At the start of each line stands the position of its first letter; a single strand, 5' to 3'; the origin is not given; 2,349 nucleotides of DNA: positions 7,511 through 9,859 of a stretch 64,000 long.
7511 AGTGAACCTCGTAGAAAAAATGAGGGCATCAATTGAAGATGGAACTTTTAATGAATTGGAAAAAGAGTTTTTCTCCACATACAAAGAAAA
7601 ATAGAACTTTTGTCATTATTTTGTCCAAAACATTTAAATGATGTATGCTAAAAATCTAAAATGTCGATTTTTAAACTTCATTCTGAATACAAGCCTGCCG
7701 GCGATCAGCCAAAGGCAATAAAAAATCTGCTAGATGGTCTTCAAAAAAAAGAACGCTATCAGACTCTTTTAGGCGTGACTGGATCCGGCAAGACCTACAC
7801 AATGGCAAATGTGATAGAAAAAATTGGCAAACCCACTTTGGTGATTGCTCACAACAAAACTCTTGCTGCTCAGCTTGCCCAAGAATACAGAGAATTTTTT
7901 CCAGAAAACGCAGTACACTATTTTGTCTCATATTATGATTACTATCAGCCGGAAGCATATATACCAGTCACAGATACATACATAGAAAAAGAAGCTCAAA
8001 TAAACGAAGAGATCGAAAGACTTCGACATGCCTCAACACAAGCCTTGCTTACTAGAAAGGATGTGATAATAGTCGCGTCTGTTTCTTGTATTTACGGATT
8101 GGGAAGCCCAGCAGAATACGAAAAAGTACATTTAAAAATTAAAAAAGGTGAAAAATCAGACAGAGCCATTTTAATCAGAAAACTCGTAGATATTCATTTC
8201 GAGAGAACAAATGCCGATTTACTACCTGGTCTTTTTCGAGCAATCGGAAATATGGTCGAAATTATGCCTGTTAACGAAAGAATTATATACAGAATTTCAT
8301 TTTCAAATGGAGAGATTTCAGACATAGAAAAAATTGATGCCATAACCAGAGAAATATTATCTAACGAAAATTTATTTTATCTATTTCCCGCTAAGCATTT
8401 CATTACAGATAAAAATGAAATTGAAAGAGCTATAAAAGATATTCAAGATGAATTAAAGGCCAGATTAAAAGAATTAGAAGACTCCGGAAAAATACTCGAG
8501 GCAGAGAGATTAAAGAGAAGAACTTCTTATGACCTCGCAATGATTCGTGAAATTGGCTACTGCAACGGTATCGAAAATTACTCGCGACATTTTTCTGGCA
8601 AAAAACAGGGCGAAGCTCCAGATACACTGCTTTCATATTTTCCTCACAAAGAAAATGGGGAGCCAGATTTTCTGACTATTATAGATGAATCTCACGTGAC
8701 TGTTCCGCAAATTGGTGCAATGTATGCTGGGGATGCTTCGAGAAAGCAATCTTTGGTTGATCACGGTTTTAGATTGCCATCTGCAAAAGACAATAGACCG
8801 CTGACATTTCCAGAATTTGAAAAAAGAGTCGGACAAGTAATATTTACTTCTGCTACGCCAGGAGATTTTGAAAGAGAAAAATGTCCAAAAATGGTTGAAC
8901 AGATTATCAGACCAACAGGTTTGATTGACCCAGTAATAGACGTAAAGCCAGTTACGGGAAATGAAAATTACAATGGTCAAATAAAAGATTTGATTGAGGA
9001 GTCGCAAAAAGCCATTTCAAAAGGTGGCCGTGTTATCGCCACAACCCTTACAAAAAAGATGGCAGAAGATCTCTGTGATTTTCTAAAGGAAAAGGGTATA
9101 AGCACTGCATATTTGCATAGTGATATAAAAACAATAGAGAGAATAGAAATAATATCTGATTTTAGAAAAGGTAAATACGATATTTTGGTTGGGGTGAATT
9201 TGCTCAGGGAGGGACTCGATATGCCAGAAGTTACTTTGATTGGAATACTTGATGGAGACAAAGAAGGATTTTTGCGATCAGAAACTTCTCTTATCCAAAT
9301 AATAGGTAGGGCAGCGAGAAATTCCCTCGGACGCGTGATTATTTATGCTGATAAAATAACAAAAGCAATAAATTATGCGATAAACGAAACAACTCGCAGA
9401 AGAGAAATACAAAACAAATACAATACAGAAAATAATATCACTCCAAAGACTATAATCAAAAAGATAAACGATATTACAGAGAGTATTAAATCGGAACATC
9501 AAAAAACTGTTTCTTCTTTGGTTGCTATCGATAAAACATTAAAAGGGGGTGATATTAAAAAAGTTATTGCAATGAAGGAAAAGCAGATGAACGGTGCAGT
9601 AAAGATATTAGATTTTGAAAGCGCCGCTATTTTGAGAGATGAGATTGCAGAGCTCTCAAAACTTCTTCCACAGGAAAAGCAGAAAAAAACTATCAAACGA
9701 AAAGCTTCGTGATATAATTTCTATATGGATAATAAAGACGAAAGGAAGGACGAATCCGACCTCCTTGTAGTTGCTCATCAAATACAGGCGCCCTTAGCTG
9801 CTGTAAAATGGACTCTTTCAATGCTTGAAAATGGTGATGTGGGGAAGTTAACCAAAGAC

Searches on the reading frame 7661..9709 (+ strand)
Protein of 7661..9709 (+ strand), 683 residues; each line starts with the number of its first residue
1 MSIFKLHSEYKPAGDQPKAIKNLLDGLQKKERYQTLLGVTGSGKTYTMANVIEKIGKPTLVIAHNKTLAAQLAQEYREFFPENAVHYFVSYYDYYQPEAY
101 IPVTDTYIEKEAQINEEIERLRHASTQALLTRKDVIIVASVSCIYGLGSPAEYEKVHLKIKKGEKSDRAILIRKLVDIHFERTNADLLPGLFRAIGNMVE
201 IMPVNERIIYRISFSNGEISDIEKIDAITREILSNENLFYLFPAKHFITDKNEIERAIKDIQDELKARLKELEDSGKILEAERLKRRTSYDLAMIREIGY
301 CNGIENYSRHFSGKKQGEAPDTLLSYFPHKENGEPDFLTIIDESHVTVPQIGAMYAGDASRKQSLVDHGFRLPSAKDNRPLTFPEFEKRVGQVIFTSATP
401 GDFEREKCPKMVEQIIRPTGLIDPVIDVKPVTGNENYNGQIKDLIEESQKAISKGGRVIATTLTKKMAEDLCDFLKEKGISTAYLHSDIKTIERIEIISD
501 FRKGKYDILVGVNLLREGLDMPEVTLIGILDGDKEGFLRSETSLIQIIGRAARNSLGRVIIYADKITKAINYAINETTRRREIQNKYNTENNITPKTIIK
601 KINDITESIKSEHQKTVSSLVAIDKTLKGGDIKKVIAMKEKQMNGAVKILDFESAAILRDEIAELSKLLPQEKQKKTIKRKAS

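Call 26: search_protein_families(library=pfam, proteins=[window:7661-9709:+], max_evalue=0.01)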
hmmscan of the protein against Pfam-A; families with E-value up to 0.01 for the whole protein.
window:7661-9709:+ (683 aa): 8 families
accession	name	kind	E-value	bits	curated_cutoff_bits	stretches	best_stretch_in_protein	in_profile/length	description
PF00271.37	Helicase_C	-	2.4e-22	79.7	23.5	1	447-554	9-109/110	Helicase conserved C-terminal domain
PF17757.6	UvrB_inter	-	1.6e-19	70.2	22.9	1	158-247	1-91/91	UvrB interaction domain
PF12344.14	UvrB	-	6.6e-18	64.7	27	1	562-602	2-42/43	Ultra-violet resistance protein B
PF04851.21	ResIII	-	6.5e-13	49.4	22.5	1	11-137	3-130/164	Type III restriction enzyme, res subunit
PF00270.35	DEAD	-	4.4e-06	27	26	1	16-85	4-76/167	DEAD/DEAH box helicase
PF02151.25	UVR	-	1.2e-05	25.3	21.5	1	634-667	2-35/36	UvrB/uvrC motif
PF13604.12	AAA_30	-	1.6e-05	25.2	27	1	15-76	5-66/191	AAA domain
PF01935.23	DUF87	-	0.007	16.9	23.2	0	36-56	28-48/220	Helicase HerA, central domain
